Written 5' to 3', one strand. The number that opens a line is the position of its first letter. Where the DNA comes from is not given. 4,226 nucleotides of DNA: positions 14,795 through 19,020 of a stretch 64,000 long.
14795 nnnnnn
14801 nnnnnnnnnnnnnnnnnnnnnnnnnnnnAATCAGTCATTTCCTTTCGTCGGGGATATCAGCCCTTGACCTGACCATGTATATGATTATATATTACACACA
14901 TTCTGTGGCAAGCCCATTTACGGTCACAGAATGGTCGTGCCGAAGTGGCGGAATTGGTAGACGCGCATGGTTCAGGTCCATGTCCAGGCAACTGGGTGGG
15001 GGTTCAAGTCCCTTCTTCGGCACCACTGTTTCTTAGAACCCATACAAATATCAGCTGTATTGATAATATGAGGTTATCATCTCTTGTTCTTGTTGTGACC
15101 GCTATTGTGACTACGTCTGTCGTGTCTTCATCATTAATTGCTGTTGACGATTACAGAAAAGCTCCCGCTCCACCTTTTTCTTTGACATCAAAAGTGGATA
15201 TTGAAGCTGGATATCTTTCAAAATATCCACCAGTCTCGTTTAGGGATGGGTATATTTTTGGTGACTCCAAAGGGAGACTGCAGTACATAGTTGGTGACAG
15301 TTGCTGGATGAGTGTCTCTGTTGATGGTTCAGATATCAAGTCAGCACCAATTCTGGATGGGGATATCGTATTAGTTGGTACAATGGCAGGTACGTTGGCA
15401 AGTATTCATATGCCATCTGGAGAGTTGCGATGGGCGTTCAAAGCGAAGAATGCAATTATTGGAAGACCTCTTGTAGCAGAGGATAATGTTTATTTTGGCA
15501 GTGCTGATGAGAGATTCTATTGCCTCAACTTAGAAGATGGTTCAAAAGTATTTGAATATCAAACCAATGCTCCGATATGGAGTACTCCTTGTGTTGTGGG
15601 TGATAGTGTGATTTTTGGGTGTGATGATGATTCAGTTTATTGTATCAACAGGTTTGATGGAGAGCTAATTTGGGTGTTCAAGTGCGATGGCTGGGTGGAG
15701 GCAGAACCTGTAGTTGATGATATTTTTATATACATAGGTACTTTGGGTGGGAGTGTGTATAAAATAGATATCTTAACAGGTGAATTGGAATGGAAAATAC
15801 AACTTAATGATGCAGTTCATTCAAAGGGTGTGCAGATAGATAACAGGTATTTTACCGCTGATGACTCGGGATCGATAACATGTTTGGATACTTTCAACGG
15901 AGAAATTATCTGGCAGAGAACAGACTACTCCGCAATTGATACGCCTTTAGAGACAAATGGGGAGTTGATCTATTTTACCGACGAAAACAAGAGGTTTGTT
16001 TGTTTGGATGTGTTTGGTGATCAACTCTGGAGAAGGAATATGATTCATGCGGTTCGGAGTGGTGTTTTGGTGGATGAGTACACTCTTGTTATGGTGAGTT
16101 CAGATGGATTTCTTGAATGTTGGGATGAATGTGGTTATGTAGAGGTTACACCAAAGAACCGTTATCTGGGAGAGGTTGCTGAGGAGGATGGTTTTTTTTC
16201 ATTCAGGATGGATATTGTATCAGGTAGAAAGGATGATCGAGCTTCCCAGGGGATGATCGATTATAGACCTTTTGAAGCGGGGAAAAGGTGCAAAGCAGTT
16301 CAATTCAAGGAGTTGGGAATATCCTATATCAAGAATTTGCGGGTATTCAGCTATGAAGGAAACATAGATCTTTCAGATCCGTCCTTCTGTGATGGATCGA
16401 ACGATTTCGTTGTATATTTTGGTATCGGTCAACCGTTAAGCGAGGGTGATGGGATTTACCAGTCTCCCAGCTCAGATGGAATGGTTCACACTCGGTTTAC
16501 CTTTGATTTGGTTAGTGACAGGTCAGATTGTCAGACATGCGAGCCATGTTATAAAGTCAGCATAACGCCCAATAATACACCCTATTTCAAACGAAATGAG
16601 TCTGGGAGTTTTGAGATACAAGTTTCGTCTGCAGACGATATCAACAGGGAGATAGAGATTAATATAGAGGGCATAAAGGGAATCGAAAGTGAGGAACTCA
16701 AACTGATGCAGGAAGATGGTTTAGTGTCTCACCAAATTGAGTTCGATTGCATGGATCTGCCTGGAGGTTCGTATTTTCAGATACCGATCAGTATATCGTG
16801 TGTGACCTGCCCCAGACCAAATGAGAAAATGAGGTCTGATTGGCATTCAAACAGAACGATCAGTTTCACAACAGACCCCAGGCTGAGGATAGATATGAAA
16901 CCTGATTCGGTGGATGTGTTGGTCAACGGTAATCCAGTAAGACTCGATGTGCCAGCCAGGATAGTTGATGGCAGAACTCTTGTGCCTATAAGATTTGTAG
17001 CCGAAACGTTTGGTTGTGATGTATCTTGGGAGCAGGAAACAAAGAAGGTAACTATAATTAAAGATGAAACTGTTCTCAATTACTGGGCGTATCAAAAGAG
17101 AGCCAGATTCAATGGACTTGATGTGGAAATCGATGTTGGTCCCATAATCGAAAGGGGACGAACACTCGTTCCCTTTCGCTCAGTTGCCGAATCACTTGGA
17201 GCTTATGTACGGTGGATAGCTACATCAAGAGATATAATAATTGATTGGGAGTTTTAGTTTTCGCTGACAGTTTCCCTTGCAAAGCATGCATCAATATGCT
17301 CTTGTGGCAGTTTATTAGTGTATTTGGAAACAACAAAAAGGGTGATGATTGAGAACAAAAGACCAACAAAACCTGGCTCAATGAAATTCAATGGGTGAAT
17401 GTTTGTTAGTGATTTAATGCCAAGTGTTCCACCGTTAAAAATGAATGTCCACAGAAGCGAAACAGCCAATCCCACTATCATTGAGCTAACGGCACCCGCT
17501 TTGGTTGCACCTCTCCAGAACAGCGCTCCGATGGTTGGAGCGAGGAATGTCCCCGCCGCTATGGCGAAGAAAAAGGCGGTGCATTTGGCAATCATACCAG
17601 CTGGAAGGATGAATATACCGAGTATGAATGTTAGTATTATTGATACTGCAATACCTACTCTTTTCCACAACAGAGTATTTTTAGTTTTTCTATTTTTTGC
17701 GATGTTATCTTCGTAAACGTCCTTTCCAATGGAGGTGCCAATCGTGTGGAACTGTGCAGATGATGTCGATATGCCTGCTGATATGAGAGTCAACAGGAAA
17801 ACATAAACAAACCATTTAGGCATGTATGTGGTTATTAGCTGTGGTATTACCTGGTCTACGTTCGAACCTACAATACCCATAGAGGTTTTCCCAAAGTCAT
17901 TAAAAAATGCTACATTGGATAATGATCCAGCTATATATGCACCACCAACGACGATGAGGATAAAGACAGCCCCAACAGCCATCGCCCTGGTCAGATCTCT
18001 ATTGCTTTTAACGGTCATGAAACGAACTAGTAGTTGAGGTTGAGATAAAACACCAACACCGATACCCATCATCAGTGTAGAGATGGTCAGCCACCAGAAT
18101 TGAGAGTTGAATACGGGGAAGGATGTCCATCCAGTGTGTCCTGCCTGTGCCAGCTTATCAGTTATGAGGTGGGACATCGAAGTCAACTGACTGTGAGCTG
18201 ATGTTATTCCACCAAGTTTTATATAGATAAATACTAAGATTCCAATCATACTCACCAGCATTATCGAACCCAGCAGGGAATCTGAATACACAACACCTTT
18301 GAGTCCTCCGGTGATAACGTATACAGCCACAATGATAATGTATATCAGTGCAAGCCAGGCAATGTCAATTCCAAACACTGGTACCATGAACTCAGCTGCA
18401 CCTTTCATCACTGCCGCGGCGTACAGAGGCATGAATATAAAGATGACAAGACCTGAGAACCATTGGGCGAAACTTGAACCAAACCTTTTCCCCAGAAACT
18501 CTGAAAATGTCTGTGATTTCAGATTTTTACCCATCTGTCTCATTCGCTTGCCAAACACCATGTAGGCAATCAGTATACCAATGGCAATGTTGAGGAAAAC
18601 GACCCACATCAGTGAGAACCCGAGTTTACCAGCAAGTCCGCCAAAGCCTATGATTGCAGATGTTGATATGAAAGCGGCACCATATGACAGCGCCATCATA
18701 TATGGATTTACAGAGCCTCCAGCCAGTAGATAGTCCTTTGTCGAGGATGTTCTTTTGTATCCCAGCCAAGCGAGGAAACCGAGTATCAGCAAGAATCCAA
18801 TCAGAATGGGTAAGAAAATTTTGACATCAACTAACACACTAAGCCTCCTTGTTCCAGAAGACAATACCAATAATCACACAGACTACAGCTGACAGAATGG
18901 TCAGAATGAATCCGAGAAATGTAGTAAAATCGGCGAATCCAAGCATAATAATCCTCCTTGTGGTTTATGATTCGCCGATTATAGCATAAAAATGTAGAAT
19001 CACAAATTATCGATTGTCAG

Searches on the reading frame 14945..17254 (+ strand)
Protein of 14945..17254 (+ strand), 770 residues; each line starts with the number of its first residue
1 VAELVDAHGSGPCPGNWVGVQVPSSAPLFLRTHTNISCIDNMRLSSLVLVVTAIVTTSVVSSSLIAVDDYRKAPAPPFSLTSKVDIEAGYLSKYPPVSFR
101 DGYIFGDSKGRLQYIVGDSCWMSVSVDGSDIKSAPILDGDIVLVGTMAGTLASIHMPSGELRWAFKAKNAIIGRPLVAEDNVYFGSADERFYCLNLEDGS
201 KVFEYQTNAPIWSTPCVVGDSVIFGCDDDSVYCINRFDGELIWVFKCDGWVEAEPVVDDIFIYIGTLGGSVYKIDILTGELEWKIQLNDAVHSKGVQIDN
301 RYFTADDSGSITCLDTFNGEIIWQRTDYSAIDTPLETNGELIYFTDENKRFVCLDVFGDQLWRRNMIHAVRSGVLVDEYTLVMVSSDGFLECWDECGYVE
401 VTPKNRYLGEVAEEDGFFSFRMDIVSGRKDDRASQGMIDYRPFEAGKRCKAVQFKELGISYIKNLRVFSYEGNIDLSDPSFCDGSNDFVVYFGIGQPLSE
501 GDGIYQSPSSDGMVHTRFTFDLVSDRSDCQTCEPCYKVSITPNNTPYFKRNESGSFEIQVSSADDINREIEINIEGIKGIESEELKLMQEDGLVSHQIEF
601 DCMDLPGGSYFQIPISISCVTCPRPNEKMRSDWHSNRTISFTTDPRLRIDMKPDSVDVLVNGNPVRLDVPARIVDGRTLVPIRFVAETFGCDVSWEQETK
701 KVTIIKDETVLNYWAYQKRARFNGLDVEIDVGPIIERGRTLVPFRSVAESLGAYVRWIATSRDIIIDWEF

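Call 17: search_protein_families(library=ncbifam, proteins=[window:14945-17254:+], max_evalue=0.1)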
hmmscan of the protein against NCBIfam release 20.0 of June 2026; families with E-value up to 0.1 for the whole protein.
window:14945-17254:+ (770 aa): 6 families
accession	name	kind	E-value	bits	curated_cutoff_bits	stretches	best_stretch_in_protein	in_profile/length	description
TIGR03300.1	assembly_YfgL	equivalog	3.2e-28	98.5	285.2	3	106-243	71-214/377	outer membrane protein assembly factor BamB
NF008351.0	PRK11138.1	equivalog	4.6e-24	84.6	423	4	217-287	118-188/394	outer membrane protein assembly factor BamB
NF053615.1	SerThrKinAfsKStmc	equivalog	2.7e-14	52.8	1300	1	149-235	714-800/809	protein serine/threonine kinase AfsK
TIGR03075.1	PQQ_enz_alc_DH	subfamily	1.4e-13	50.4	480.05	3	295-371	430-508/530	PQQ-dependent dehydrogenase, methanol/ethanol family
TIGR04528.1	acido_non_PQQ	subfamily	1.1e-10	41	650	2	128-243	47-177/493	acido-empty-quinoprotein group A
NF011285.0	PRK14696.1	equivalog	0.00022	19.5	1278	1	647-689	67-109/757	primary-amine oxidase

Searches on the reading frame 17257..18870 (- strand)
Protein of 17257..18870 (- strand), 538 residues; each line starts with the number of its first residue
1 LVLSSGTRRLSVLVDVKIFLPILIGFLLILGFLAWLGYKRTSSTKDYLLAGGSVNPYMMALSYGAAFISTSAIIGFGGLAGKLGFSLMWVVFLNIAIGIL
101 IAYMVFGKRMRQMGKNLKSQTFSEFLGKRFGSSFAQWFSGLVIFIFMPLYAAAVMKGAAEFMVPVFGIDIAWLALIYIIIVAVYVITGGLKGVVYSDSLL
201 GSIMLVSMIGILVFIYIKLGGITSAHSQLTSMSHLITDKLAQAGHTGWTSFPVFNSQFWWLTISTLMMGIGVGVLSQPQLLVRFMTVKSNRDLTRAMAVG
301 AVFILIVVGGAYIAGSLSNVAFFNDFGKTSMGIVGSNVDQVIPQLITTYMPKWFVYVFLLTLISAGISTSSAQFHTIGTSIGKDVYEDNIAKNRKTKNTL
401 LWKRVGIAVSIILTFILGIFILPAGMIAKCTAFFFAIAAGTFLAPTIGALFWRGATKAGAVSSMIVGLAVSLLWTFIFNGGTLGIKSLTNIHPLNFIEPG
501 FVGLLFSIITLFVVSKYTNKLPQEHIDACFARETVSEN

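Call 71: search_protein_families(library=pfam, proteins=[window:17257-18870:-], max_evalue=0.00001)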
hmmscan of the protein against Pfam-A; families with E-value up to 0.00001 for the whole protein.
window:17257-18870:- (538 aa): 1 family
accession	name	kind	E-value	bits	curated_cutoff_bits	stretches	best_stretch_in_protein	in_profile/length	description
PF00474.23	SSF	-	9.5e-49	166.8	22.8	1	47-467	1-406/406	Sodium:solute symporter family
